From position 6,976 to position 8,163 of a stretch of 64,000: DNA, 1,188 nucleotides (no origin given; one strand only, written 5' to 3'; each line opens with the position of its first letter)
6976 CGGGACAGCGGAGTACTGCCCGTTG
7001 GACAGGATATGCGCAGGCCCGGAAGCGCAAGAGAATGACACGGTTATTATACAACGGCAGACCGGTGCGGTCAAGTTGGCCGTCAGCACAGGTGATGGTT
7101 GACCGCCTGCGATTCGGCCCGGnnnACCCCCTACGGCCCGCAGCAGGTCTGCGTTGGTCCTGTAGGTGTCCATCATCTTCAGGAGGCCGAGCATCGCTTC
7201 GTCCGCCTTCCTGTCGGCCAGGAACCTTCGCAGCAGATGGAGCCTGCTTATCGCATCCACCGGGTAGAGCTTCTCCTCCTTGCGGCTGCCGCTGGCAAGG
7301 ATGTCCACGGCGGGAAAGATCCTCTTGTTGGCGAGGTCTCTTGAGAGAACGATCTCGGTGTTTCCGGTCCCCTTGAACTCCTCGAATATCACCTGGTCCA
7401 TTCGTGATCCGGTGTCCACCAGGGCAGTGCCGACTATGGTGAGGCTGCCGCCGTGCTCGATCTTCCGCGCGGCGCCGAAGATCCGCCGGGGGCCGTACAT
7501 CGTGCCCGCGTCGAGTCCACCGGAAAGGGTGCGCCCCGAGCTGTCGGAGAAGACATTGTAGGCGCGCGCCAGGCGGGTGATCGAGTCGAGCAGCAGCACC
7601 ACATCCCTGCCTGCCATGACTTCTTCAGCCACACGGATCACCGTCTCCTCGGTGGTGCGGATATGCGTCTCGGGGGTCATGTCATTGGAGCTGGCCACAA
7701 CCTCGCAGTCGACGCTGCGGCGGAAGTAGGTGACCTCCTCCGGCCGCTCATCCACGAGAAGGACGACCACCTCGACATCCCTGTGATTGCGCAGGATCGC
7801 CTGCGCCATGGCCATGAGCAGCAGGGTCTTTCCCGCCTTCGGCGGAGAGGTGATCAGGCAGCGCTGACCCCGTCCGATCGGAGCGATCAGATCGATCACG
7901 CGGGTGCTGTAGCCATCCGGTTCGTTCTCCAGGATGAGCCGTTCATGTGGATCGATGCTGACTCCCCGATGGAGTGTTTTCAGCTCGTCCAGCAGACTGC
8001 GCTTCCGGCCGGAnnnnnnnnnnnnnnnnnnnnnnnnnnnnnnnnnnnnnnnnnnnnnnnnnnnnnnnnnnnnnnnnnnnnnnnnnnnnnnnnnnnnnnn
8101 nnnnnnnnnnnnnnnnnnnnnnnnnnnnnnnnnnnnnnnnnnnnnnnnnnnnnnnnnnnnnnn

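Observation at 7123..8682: Rho whose canonical N-terminal RNA-binding domain appears replaced by a ~230-aa Arg/Gly-rich disordered segment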

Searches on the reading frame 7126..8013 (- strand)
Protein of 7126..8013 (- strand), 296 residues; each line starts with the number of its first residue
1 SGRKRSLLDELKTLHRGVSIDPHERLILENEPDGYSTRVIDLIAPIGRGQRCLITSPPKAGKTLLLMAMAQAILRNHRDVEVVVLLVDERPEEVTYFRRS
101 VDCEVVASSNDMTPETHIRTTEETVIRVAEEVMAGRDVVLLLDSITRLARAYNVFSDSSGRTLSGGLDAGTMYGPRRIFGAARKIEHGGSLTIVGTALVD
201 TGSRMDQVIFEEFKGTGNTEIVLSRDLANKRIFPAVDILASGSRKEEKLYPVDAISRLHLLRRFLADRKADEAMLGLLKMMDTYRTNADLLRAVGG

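Call 64: search_protein_representatives(protein=window:7126-8013:-)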
Query: 296 residues. Proteins with E-value up to 0.001 (for the whole library): 7456; up to 1e-10: 4737; up to 1e-30: 1909. The best 150 are listed.
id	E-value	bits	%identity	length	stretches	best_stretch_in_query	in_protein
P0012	2.6e-149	512.1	78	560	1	2-295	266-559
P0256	3.3e-97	341.2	59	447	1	7-292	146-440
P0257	3.7e-95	334.5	59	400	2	108-293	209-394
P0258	2.9e-94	331.6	52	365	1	8-294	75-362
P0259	3.1e-89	315.1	57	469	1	14-294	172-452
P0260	1.0e-87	310.2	57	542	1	20-292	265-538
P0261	1.2e-87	309.9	55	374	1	18-292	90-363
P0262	2.3e-87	309.0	54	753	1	18-291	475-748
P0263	2.4e-87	308.9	55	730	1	19-295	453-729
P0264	6.1e-87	307.6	53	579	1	20-291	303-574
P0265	1.1e-86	306.8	54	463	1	14-291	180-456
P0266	3.0e-86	305.3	52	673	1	12-291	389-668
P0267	3.0e-86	305.3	55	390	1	13-295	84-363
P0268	1.4e-85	303.1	56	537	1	13-294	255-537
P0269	4.1e-85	301.6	54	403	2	20-293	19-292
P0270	4.3e-85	301.5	54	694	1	18-287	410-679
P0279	2.5e-84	299.0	54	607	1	11-284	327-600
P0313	1.8e-82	293.0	52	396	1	7-291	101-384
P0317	2.7e-82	292.3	53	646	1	14-292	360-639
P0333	1.0e-81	290.4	53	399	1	17-294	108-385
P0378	2.4e-80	286.0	54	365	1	18-291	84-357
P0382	2.7e-80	285.8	51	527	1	14-292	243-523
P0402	6.6e-80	284.5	54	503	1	16-293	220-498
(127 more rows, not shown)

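Call 66: search_protein_families(library=pfam, proteins=[P0256, P0258, P0313, P0378, P0268, P0261, P0265, P0382, P0317, P0279], max_evalue=1)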
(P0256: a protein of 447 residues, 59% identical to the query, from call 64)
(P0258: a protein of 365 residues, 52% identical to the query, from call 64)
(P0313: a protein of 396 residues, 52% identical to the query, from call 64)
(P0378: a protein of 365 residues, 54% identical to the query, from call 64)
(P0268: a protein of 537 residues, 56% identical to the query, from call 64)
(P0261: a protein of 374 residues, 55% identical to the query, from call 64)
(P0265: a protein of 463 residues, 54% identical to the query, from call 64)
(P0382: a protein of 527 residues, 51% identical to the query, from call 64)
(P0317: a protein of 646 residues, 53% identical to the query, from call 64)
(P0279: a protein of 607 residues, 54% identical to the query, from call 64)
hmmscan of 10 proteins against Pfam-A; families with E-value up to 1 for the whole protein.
P0256 (447 aa): 9 families
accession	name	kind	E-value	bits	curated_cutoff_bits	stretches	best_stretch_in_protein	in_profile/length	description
PF00006.31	ATP-synt_ab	-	1.7e-26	93.6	29.5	1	186-389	3-211/213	ATP synthase alpha/beta family, nucleotide-binding domain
PF13481.12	AAA_25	-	0.00048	20.2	27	1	194-226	30-62/195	AAA domain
PF00004.35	AAA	-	0.0053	17.6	21.2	1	200-303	1-76/131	ATPase family associated with various cellular activities (AAA)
PF13245.12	AAA_19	-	0.1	13.2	25.1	1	199-263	13-77/134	AAA domain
PF01637.24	ATPase_2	-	0.1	12.8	33.2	1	205-297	28-123/225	ATPase domain predominantly from Archaea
PF13401.12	AAA_22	-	0.12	13.2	27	1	200-296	8-96/130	AAA domain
PF08765.17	Mor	-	0.14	12.6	24.9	1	336-385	44-93/107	Mor transcription activator family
PF05876.18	GpA_ATPase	-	0.26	11.3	25.6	1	197-261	27-88/247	Phage terminase large subunit gpA, ATPase domain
PF13604.12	AAA_30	-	0.31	11.2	27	1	200-233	21-54/191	AAA domain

P0258 (365 aa): 7 families
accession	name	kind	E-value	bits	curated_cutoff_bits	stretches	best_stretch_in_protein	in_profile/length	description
PF00006.31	ATP-synt_ab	-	2.1e-26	93.3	29.5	1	106-308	3-210/213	ATP synthase alpha/beta family, nucleotide-binding domain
PF00004.35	AAA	-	2e-06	28.7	21.2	1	121-254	2-112/131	ATPase family associated with various cellular activities (AAA)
PF13401.12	AAA_22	-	0.00073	20.3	27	1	120-213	8-93/130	AAA domain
PF13481.12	AAA_25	-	0.025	14.7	27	1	114-146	30-62/195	AAA domain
PF05729.18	NACHT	-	0.029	14.7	26.7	1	129-231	12-109/167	NACHT domain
PF13604.12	AAA_30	-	0.091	12.9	27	1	120-197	21-82/191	AAA domain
PF04851.21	ResIII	-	0.12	12.7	22.5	1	115-153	21-59/164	Type III restriction enzyme, res subunit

P0313 (396 aa): 5 families
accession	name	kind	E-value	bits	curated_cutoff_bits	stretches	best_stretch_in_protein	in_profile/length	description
PF00006.31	ATP-synt_ab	-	1.4e-20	74.3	29.5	1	131-334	2-211/213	ATP synthase alpha/beta family, nucleotide-binding domain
PF19568.5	Spore_III_AA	-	5.7e-06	26.1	27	1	126-186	127-188/306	Sporulation stage III, protein AA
PF13481.12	AAA_25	-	6.5e-06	26.3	27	1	140-175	30-65/195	AAA domain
PF16992.11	RNA_pol_RpbG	-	0.2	12.2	27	1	145-206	17-78/119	DNA-directed RNA polymerase, subunit G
PF08765.17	Mor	-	0.21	12.1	24.9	1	296-333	59-96/107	Mor transcription activator family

P0378 (365 aa): 8 families
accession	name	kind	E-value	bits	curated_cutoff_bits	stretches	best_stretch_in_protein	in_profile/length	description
PF00006.31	ATP-synt_ab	-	6.8e-22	78.6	29.5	1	103-307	2-211/213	ATP synthase alpha/beta family, nucleotide-binding domain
PF13401.12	AAA_22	-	0.0014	19.4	27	1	118-207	8-89/130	AAA domain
PF01637.24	ATPase_2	-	0.017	15.4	33.2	1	123-214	28-122/225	ATPase domain predominantly from Archaea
PF13481.12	AAA_25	-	0.017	15.2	27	1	115-220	33-161/195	AAA domain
PF05729.18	NACHT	-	0.03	14.6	26.7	1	126-217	11-96/167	NACHT domain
PF19568.5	Spore_III_AA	-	0.039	13.5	27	1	117-158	146-188/306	Sporulation stage III, protein AA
PF08765.17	Mor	-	0.11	13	24.9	1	269-303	59-93/107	Mor transcription activator family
PF00004.35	AAA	-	0.12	13.2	21.2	1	119-218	2-73/131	ATPase family associated with various cellular activities (AAA)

P0268 (537 aa): 8 families
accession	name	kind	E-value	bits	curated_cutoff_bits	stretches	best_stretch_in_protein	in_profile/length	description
PF00006.31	ATP-synt_ab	-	3.6e-24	86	29.5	1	281-484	3-211/213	ATP synthase alpha/beta family, nucleotide-binding domain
PF07497.18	Rho_RNA_bind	-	2.5e-07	30.8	27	1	179-248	2-72/73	Rho termination factor, RNA-binding domain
PF05729.18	NACHT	-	0.0066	16.7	26.7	1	304-397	12-99/167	NACHT domain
PF13401.12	AAA_22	-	0.015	16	27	1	295-393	8-98/130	AAA domain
PF19568.5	Spore_III_AA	-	0.017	14.7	27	1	294-335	146-188/306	Sporulation stage III, protein AA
PF13481.12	AAA_25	-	0.058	13.5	27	1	290-394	31-158/195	AAA domain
PF08765.17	Mor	-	0.062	13.8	24.9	1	439-487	52-100/107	Mor transcription activator family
PF03153.18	TFIIA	-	0.84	10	36.2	0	9-172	58-217/415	Transcription factor IIA, alpha/beta subunit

P0261 (374 aa): 4 families
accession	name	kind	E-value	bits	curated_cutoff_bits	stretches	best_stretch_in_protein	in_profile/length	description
PF00006.31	ATP-synt_ab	-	2e-21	77.1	29.5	1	108-312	2-211/213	ATP synthase alpha/beta family, nucleotide-binding domain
PF07497.18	Rho_RNA_bind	-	4.7e-09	36.4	27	1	7-77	1-72/73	Rho termination factor, RNA-binding domain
PF19568.5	Spore_III_AA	-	0.0086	15.6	27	1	121-163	145-188/306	Sporulation stage III, protein AA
PF13401.12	AAA_22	-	0.2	12.4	27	1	123-214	8-91/130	AAA domain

P0265 (463 aa): 12 families
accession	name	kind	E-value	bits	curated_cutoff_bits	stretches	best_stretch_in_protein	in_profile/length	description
PF00006.31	ATP-synt_ab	-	1.3e-22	80.9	29.5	1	202-406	2-211/213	ATP synthase alpha/beta family, nucleotide-binding domain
PF07497.18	Rho_RNA_bind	-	3.4e-15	56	27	1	98-161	1-62/73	Rho termination factor, RNA-binding domain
PF05729.18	NACHT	-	0.00012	22.4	26.7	1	226-330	12-111/167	NACHT domain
PF13481.12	AAA_25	-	0.00052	20.1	27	1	212-321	31-162/195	AAA domain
PF22707.2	S1CSD-TOTE-2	-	0.0034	17.8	27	1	96-148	1-42/60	S1/CSD-like domain 2 of the TOTE conflict systems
PF01580.24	FtsK_SpoIIIE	-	0.011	15.6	24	1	216-270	41-95/221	FtsK/SpoIIIE family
PF08206.17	OB_RNB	-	0.017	15.2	24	1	100-134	1-30/58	Ribonuclease B OB domain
PF13401.12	AAA_22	-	0.036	14.8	27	1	217-308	8-91/130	AAA domain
PF01637.24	ATPase_2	-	0.067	13.4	33.2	1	224-314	30-123/225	ATPase domain predominantly from Archaea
PF13245.12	AAA_19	-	0.1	13.2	25.1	1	217-268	14-65/134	AAA domain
PF00004.35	AAA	-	0.18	12.7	21.2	1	219-324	3-80/131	ATPase family associated with various cellular activities (AAA)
PF04851.21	ResIII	-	0.19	12.1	22.5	1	214-250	23-59/164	Type III restriction enzyme, res subunit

P0382 (527 aa): 8 families
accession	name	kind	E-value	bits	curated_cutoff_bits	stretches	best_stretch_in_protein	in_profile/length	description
PF00006.31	ATP-synt_ab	-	9.4e-27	94.5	29.5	1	265-472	1-211/213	ATP synthase alpha/beta family, nucleotide-binding domain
PF07497.18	Rho_RNA_bind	-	0.0068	16.6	27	1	163-234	2-73/73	Rho termination factor, RNA-binding domain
PF01637.24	ATPase_2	-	0.017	15.3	33.2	1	286-379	28-123/225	ATPase domain predominantly from Archaea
PF13481.12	AAA_25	-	0.025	14.6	27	1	276-308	31-63/195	AAA domain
PF05729.18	NACHT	-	0.031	14.5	26.7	1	289-384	11-99/167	NACHT domain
PF19568.5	Spore_III_AA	-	0.079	12.5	27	1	280-321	146-188/306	Sporulation stage III, protein AA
PF00004.35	AAA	-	0.14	13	21.2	1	283-393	3-84/131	ATPase family associated with various cellular activities (AAA)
PF13401.12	AAA_22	-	0.18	12.5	27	1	281-375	8-93/130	AAA domain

P0317 (646 aa): 7 families
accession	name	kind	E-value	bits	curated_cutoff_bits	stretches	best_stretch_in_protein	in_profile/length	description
PF00006.31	ATP-synt_ab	-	4e-25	89.1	29.5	1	383-588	2-211/213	ATP synthase alpha/beta family, nucleotide-binding domain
PF07497.18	Rho_RNA_bind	-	6.1e-09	36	27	1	280-352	2-73/73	Rho termination factor, RNA-binding domain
PF22707.2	S1CSD-TOTE-2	-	0.0016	18.8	27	1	278-329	2-41/60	S1/CSD-like domain 2 of the TOTE conflict systems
PF01637.24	ATPase_2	-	0.0028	17.9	33.2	1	399-495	24-123/225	ATPase domain predominantly from Archaea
PF13481.12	AAA_25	-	0.038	14.1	27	1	392-439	29-85/195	AAA domain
PF08765.17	Mor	-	0.11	13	24.9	1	550-585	59-94/107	Mor transcription activator family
PF19568.5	Spore_III_AA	-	0.28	10.7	27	1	394-438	143-188/306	Sporulation stage III, protein AA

P0279 (607 aa): 5 families
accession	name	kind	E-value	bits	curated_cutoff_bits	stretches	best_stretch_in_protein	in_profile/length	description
PF00006.31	ATP-synt_ab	-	1.1e-22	81.2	29.5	1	353-558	2-212/213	ATP synthase alpha/beta family, nucleotide-binding domain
PF07497.18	Rho_RNA_bind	-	4.6e-13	49.2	27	1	251-321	2-72/73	Rho termination factor, RNA-binding domain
PF13481.12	AAA_25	-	0.00016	21.8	27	1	352-454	19-109/195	AAA domain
PF19568.5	Spore_III_AA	-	0.0047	16.5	27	1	353-408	132-188/306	Sporulation stage III, protein AA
PF13191.12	AAA_16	-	0.052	14.5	32.6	1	347-465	4-145/167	AAA ATPase domain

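Call 70: find_encoding_contigs(protein=P0258, flank=8000, max_places=3)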
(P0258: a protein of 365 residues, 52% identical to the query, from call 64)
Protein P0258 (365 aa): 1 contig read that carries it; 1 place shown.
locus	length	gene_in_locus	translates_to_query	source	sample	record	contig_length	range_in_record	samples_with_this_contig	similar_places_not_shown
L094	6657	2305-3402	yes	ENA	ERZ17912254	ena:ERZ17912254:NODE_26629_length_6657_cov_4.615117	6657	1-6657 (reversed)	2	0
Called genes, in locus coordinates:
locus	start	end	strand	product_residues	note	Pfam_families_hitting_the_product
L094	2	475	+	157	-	?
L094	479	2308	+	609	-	PF13522:GATase_6, PF13537:GATase_7, PF01380:SIS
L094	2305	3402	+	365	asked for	PF00006:ATP-synt_ab, PF00004:AAA (weak)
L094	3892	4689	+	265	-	PF01618:MotA_ExbB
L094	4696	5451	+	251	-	PF13677:MotB_plug, PF00691:OmpA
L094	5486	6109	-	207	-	-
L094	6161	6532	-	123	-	PF00072:Response_reg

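Call 71: find_encoding_contigs(protein=P0378, flank=8000, max_places=3)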
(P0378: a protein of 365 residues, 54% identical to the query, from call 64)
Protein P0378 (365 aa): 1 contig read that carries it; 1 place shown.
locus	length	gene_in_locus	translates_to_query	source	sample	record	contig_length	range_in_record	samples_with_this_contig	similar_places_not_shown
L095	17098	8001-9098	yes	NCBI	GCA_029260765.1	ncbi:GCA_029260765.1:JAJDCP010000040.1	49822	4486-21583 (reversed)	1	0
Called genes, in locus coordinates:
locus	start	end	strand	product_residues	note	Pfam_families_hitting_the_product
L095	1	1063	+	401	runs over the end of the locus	PF26410:GH5_mannosidase, PF00150:Cellulase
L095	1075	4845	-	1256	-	PF00069:Pkinase, PF07714:PK_Tyr_Ser-Thr, PF07719:TPR_2 (faint), PF13424:TPR_12 (faint), PF00515:TPR_1 (faint)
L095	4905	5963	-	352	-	PF16697:Yop-YscD_cpl, PF00498:FHA, PF00990:GGDEF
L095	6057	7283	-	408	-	PF00109:ketoacyl-synt, PF02801:Ketoacyl-synt_C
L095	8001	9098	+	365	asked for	PF00006:ATP-synt_ab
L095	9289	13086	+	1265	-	PF00069:Pkinase, PF03109:ABC1 (faint), PF07714:PK_Tyr_Ser-Thr, PF13570:Beta-prop_ACSF4 (faint), PF01839:FG-GAP (faint), PF13360:PQQ_2, PF13517:FG-GAP_3 (weak), PF25292:Beta-prop_CGLA (weak)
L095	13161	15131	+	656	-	PF01590:GAF, PF13492:GAF_3 (weak), PF01966:HD (weak), PF13487:HD_5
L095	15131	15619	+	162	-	-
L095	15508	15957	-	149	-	-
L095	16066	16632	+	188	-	PF00293:NUDIX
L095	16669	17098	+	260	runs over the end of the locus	PF01223:Endonuclease_NS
